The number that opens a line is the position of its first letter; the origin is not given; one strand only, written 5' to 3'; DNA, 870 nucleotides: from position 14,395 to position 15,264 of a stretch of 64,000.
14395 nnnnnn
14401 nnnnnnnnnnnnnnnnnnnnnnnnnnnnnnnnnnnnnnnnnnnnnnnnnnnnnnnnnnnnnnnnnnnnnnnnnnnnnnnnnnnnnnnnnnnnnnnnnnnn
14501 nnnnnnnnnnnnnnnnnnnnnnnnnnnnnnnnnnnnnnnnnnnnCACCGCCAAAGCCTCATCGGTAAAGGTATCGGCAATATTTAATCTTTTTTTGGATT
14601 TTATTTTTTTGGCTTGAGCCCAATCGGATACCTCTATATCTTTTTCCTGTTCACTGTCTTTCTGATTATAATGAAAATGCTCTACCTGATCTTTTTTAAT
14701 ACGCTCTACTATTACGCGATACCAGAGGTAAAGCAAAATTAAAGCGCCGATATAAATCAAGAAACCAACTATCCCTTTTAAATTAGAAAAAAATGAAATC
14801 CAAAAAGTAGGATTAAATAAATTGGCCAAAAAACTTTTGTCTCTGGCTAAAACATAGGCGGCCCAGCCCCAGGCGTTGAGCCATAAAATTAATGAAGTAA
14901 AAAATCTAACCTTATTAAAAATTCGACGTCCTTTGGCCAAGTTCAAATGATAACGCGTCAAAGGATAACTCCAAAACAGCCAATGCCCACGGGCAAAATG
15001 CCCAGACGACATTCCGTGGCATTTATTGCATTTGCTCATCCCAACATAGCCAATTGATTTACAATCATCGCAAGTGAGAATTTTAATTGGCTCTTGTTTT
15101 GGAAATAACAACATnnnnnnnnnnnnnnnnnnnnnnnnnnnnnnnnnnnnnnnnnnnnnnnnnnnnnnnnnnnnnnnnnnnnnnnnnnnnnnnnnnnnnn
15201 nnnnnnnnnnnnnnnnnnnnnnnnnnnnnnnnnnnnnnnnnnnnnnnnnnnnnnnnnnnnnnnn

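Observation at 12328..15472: Membrane-anchored ClpC-type double-AAA+ unfoldase inside the dcw cluster at the position normally held by ftsI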

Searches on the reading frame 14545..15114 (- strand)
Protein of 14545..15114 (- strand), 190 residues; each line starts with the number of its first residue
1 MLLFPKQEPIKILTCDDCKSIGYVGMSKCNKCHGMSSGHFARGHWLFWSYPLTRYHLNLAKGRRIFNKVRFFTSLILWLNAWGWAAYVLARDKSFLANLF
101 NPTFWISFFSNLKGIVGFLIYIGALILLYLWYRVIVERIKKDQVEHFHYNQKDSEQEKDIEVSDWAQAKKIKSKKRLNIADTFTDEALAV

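Call 7: find_homologous_proteins(query=window:14551-15114:-, max_evalue=0.001)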
Query seq(188 aa) (188 aa): 2 proteins with E <= 0.001 among 74 candidates.
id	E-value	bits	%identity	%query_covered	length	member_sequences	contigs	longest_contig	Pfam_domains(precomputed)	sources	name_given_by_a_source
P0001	1.5e-71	258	59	99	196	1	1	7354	-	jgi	-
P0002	6.1e-36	142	57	63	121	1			-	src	-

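Call 34: search_protein_representatives(alignment_id=A2)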
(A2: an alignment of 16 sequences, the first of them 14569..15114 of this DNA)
Query: 16 sequences, 180 profile positions. Proteins with E-value up to 0.001 (for the whole library): 153; up to 1e-10: 72; up to 1e-30: 20. The best 150 are listed.
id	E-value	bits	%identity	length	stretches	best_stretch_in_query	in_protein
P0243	3.4e-66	238.8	-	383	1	1-180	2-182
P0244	9.0e-58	211.3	-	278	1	1-179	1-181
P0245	2.9e-57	209.7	-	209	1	1-180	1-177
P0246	1.0e-53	198.1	-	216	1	1-179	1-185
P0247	8.3e-50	185.4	-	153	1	1-151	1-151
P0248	3.4e-49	183.4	-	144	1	3-142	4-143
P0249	8.3e-45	169.1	-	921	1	1-180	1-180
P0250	3.6e-43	163.7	-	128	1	1-129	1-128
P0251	3.5e-42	160.5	-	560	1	34-180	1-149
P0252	9.0e-42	159.2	-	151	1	2-148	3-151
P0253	1.1e-41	158.9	-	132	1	1-137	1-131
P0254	1.5e-41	158.5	-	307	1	1-178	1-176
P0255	2.8e-41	157.6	-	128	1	1-114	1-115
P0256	4.8e-41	156.9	-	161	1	1-99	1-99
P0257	8.8e-40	152.7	-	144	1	1-118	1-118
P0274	7.6e-19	84.5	-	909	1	6-180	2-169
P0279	3.9e-17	78.9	-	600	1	7-171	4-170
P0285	2.6e-15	73.0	-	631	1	9-173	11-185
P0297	6.6e-13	65.2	-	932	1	8-177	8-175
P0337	4.1e-08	49.5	-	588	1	9-140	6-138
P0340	1.2e-07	48.1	-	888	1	9-178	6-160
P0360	6.7e-06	42.3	-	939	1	11-167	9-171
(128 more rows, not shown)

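Call 42: find_encoding_contigs(protein=P0274, flank=8000, max_places=2)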
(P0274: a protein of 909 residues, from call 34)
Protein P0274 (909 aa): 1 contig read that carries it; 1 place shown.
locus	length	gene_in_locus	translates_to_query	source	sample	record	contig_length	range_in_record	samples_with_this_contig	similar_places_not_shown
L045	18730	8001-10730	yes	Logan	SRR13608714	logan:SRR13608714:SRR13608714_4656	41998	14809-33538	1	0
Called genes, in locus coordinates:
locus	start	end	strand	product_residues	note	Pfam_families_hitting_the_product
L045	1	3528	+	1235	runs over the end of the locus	PF00041:fn3 (weak), PF13287:Fn3_assoc (weak), PF01471:PG_binding_1 (weak)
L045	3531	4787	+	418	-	PF01541:GIY-YIG, PF27096:UvrC_M, PF02151:UVR (weak), PF08459:UvrC_RNaseH_dom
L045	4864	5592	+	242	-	-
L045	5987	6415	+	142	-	PF02381:MraZ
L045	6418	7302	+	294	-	PF01795:Methyltransf_5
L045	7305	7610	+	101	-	-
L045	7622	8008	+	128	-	-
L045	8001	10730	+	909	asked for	PF02861:Clp_N (weak), PF00158:Sigma54_activat (faint), PF20703:nSTAND1 (weak), PF17871:AAA_lid_9, PF07724:AAA_2, PF07728:AAA_5, PF00004:AAA (weak), PF10431:ClpB_D2-small, +2 more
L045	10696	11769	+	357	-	PF00953:Glycos_transf_4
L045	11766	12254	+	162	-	PF02643:DUF192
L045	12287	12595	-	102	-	PF00829:Ribosomal_L21p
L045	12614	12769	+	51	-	-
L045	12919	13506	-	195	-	PF21176:RecR_HhH, PF02132:RecR_ZnF (weak), PF01751:Toprim, PF13662:Toprim_4, PF21175:RecR_C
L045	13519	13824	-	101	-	PF02575:YbaB_DNA_bd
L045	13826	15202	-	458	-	PF00772:DnaB, PF13481:AAA_25, PF03796:DnaB_C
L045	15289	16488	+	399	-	PF13439:Glyco_transf_4, PF13579:Glyco_trans_4_4, PF20706:GT4-conflict, PF00534:Glycos_transf_1, PF13692:Glyco_trans_1_4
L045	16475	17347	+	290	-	PF10672:Methyltrans_SAM, PF03602:Cons_hypoth95 (weak)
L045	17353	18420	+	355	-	PF02661:Fic (weak)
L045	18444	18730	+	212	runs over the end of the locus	PF00849:PseudoU_synth_2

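Call 43: find_encoding_contigs(protein=P0297, flank=8000, max_places=2)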
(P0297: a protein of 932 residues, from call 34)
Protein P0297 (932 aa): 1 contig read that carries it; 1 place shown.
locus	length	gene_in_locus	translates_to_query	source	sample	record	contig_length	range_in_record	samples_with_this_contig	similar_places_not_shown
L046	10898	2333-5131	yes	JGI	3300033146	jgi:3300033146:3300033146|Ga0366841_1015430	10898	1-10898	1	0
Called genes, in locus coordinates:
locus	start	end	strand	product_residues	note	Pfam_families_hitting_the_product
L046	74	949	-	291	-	-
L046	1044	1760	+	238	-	PF02698:DUF218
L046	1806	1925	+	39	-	-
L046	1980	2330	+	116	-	-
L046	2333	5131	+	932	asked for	PF20720:nSTAND3 (faint), PF02861:Clp_N (weak), PF02367:TsaE (faint), PF17871:AAA_lid_9, PF00004:AAA, PF07724:AAA_2, PF07728:AAA_5, PF10431:ClpB_D2-small, +9 more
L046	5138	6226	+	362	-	PF00953:Glycos_transf_4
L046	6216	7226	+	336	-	PF02618:YceG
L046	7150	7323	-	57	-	-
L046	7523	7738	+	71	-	PF01176:eIF-1a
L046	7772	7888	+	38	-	PF00444:Ribosomal_L36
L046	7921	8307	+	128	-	PF00416:Ribosomal_S13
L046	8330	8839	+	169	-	PF00411:Ribosomal_S11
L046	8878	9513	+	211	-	PF00163:Ribosomal_S4, PF01479:S4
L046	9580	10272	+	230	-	PF01193:RNA_pol_L, PF01000:RNA_pol_A_bac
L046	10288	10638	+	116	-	PF01196:Ribosomal_L17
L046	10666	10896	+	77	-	?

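Call 44: find_encoding_contigs(protein=P0279, flank=8000, max_places=2)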
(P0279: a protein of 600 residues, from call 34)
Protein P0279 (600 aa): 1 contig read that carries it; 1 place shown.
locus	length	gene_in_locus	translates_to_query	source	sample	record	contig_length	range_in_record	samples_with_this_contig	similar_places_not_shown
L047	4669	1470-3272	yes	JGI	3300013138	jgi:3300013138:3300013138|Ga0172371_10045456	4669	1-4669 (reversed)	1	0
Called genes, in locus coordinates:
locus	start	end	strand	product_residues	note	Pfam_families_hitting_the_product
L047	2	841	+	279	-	?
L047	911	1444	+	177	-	PF02498:Bro-N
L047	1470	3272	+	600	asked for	PF02861:Clp_N (weak)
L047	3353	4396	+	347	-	PF00953:Glycos_transf_4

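Call 45: find_encoding_contigs(protein=P0360, flank=8000, max_places=2)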
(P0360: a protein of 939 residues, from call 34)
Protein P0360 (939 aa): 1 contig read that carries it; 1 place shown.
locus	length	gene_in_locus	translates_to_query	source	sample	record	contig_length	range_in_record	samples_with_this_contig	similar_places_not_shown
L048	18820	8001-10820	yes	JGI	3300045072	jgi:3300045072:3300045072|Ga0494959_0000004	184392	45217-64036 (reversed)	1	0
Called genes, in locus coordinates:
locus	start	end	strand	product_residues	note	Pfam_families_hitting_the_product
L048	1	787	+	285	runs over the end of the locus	PF01026:TatD_DNase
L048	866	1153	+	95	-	-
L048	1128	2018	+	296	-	PF00119:ATP-synt_A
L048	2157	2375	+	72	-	PF00137:ATP-synt_C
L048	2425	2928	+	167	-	PF00430:ATP-synt_B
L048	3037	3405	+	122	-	PF00213:OSCP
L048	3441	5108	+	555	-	PF02874:ATP-synt_ab_N, PF00006:ATP-synt_ab, PF00306:ATP-synt_ab_C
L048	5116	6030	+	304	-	PF00231:ATP-synt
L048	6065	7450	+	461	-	PF02874:ATP-synt_ab_N, PF00006:ATP-synt_ab, PF22919:ATP-synt_VA_C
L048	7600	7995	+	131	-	-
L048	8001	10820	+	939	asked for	PF02861:Clp_N, PF13191:AAA_16 (weak), PF00004:AAA, PF17871:AAA_lid_9, PF07724:AAA_2, PF00004:AAA, PF07728:AAA_5, PF10431:ClpB_D2-small, +3 more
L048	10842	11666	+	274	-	-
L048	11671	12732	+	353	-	PF00953:Glycos_transf_4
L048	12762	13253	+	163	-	PF02643:DUF192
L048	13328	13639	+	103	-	-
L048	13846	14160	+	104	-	PF00829:Ribosomal_L21p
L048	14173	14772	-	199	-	PF21176:RecR_HhH, PF02132:RecR_ZnF (weak), PF13662:Toprim_4, PF21175:RecR_C (weak)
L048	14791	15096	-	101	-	PF02575:YbaB_DNA_bd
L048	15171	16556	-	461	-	PF00772:DnaB, PF03796:DnaB_C, PF13481:AAA_25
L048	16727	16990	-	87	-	-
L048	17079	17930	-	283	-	PF00763:THF_DHG_CYH, PF02882:THF_DHG_CYH_C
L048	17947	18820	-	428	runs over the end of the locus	PF00464:SHMT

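Call 47: find_encoding_contigs(protein=P0340, flank=8000, max_places=2)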
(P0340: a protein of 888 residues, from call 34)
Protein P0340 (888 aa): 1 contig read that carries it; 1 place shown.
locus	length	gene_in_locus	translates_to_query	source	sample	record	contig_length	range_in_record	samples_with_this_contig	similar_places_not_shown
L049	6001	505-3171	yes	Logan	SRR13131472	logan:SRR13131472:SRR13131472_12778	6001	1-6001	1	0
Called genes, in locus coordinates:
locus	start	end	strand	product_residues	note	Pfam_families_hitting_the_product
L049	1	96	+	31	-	?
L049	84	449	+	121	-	-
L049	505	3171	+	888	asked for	PF02861:Clp_N (weak), PF13173:AAA_14 (faint), PF00005:ABC_tran (faint), PF13191:AAA_16 (faint), PF20720:nSTAND3 (faint), PF17871:AAA_lid_9, PF07724:AAA_2, PF10431:ClpB_D2-small, +2 more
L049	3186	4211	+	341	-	PF00953:Glycos_transf_4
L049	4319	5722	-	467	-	PF13173:AAA_14, PF13635:DUF4143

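Call 48: find_encoding_contigs(protein=P0285, flank=8000, max_places=2)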
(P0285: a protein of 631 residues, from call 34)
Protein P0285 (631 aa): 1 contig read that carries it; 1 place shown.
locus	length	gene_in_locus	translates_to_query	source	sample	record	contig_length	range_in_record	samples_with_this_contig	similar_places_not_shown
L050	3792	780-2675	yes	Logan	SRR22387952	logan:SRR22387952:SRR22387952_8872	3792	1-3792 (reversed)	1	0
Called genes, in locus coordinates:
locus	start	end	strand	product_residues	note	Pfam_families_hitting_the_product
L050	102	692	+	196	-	PF10502:Peptidase_S26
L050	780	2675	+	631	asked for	PF02861:Clp_N (faint), PF13173:AAA_14 (faint), PF25199:nSTAND_NTPase5 (faint)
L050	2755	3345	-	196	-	-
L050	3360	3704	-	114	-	-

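Call 49: find_encoding_contigs(protein=P0337, flank=8000, max_places=2)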
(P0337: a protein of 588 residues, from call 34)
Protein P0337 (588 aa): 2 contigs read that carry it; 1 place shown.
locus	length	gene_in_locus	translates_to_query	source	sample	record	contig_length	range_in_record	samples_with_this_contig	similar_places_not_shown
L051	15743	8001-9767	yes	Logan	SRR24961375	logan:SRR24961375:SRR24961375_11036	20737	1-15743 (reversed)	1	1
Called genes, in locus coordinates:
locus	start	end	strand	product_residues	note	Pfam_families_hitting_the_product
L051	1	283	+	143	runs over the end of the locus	PF27746:Small_heat_shock_put (weak), PF00011:HSP20, PF17886:ArsA_HSP20 (weak)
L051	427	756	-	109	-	-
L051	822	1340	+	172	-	PF00293:NUDIX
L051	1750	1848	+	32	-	-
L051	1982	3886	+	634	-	PF00012:HSP70, PF06723:MreB_Mbl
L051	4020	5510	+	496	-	-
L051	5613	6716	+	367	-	PF00226:DnaJ, PF01556:DnaJ_C, PF27659:CHP02642 (faint), PF00684:DnaJ_CXXCXGXG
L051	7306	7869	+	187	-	PF10502:Peptidase_S26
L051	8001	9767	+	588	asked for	-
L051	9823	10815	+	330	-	PF00953:Glycos_transf_4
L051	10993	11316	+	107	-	PF00829:Ribosomal_L21p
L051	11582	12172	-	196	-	PF21176:RecR_HhH, PF02132:RecR_ZnF (weak), PF13662:Toprim_4, PF01751:Toprim (weak), PF21175:RecR_C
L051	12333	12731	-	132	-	PF01467:CTP_transf_like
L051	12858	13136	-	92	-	PF02575:YbaB_DNA_bd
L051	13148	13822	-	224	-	-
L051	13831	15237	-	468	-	PF00772:DnaB, PF03796:DnaB_C, PF13481:AAA_25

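Call 50: search_protein_families(library=ncbifam, proteins=[L045:10696-11769:+, L046:5138-6226:+, L047:3353-4396:+, L048:11671-12732:+, L049:3186-4211:+, L051:9823-10815:+], max_evalue=0.00001)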
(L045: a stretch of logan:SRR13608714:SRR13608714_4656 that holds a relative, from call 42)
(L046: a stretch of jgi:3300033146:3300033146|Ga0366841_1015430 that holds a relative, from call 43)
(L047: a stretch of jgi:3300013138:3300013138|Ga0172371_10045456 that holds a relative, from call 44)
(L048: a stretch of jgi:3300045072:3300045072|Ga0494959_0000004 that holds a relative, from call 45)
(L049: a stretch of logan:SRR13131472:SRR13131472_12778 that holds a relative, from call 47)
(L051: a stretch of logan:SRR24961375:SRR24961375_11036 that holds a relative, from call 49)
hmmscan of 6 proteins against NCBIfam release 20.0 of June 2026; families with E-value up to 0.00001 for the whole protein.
L045:10696-11769:+ (357 aa): 3 families
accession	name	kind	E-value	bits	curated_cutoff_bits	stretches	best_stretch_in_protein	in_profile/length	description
TIGR02380.1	ECA_wecA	exception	2.8e-27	95.8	326.05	1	36-341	20-326/346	UDP-N-acetylglucosamine--undecaprenyl-phosphate N-acetylglucosaminephosphotransferase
NF053644.1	MraY_archaea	equivalog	2.7e-19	69.7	450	1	121-324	153-340/340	pseudomurein biosynthesis MraY family phospho-N-acetylmuramoyl-pentapeptide-transferase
TIGR00445.1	mraY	equivalog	3.3e-16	59.6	192.05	1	53-325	29-316/321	phospho-N-acetylmuramoyl-pentapeptide-transferase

L046:5138-6226:+ (362 aa): 3 families
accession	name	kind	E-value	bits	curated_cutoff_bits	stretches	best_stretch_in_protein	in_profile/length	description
TIGR02380.1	ECA_wecA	exception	1e-22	80.8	326.05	1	8-353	5-334/346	UDP-N-acetylglucosamine--undecaprenyl-phosphate N-acetylglucosaminephosphotransferase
NF053644.1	MraY_archaea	equivalog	7e-16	58.5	450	1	155-321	177-336/340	pseudomurein biosynthesis MraY family phospho-N-acetylmuramoyl-pentapeptide-transferase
TIGR00445.1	mraY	equivalog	2.4e-08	33.8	192.05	1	11-325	2-315/321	phospho-N-acetylmuramoyl-pentapeptide-transferase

L047:3353-4396:+ (347 aa): 3 families
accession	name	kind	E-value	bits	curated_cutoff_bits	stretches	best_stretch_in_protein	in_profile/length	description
TIGR02380.1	ECA_wecA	exception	9.5e-35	120.3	326.05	1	5-311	4-309/346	UDP-N-acetylglucosamine--undecaprenyl-phosphate N-acetylglucosaminephosphotransferase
NF053644.1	MraY_archaea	equivalog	2.1e-25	89.8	450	1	139-307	179-339/340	pseudomurein biosynthesis MraY family phospho-N-acetylmuramoyl-pentapeptide-transferase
TIGR00445.1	mraY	equivalog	4.5e-18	65.8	192.05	1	17-308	8-315/321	phospho-N-acetylmuramoyl-pentapeptide-transferase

L048:11671-12732:+ (353 aa): 3 families
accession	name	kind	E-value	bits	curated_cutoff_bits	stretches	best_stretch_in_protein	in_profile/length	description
TIGR02380.1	ECA_wecA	exception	4.2e-29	101.8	326.05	1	9-341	3-328/346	UDP-N-acetylglucosamine--undecaprenyl-phosphate N-acetylglucosaminephosphotransferase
NF053644.1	MraY_archaea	equivalog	6.1e-20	71.8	450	1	147-316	176-336/340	pseudomurein biosynthesis MraY family phospho-N-acetylmuramoyl-pentapeptide-transferase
TIGR00445.1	mraY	equivalog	1.1e-12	48.1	192.05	1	32-279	19-275/321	phospho-N-acetylmuramoyl-pentapeptide-transferase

L049:3186-4211:+ (341 aa): 3 families
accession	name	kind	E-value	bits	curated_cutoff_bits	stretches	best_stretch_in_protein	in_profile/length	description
TIGR02380.1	ECA_wecA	exception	2.2e-35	122.4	326.05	1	9-317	6-310/346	UDP-N-acetylglucosamine--undecaprenyl-phosphate N-acetylglucosaminephosphotransferase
NF053644.1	MraY_archaea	equivalog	4e-26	92.2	450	1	150-312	185-339/340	pseudomurein biosynthesis MraY family phospho-N-acetylmuramoyl-pentapeptide-transferase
TIGR00445.1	mraY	equivalog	1e-16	61.3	192.05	1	18-313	9-315/321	phospho-N-acetylmuramoyl-pentapeptide-transferase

L051:9823-10815:+ (330 aa): 3 families
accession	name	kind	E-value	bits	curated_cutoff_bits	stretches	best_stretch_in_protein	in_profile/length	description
TIGR02380.1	ECA_wecA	exception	1.4e-31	109.9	326.05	1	4-293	15-306/346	UDP-N-acetylglucosamine--undecaprenyl-phosphate N-acetylglucosaminephosphotransferase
NF053644.1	MraY_archaea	equivalog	6.2e-21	75.1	450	1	127-290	182-337/340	pseudomurein biosynthesis MraY family phospho-N-acetylmuramoyl-pentapeptide-transferase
TIGR00445.1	mraY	equivalog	3.6e-16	59.5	192.05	1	127-293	137-315/321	phospho-N-acetylmuramoyl-pentapeptide-transferase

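Call 63: predict_structure(alignment_id=A2)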
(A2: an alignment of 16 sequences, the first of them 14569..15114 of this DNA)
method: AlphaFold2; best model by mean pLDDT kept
length: 182 residues; sequences in the alignment: 16
mean_pLDDT: 81.7   pTM: 0.64
mean pLDDT of the five models: 81.7, 80.4, 80.0, 79.7, 74.9
residues with pLDDT >= 90: 41; 70-90: 116; 50-70: 18; < 50: 7
segments of 3 or more residues with pLDDT < 50: 150-155
pLDDT, mean of each block of 10 residues (from residue 1): 68 87 88 87 84 85 91 96 90 75 76 84 94 87 58 52 85 84 70
secondary structure, 60 per line:
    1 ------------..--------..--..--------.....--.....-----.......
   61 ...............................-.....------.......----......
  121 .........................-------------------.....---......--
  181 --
elements in order: E37-41 E44-48 H54-91 H93-97 H104-110 H115-145 H165-169 E176-178

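Call 65: search_protein_families(library=pfam, proteins=[window:14545-15114:-], max_evalue=10)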
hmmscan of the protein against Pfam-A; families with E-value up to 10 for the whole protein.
window:14545-15114:- (190 aa): 1 family
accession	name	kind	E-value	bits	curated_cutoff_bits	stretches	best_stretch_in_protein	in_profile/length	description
PF00684.25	DnaJ_CXXCXGXG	-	0.04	14.6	32.7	1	14-35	43-64/65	DnaJ central domain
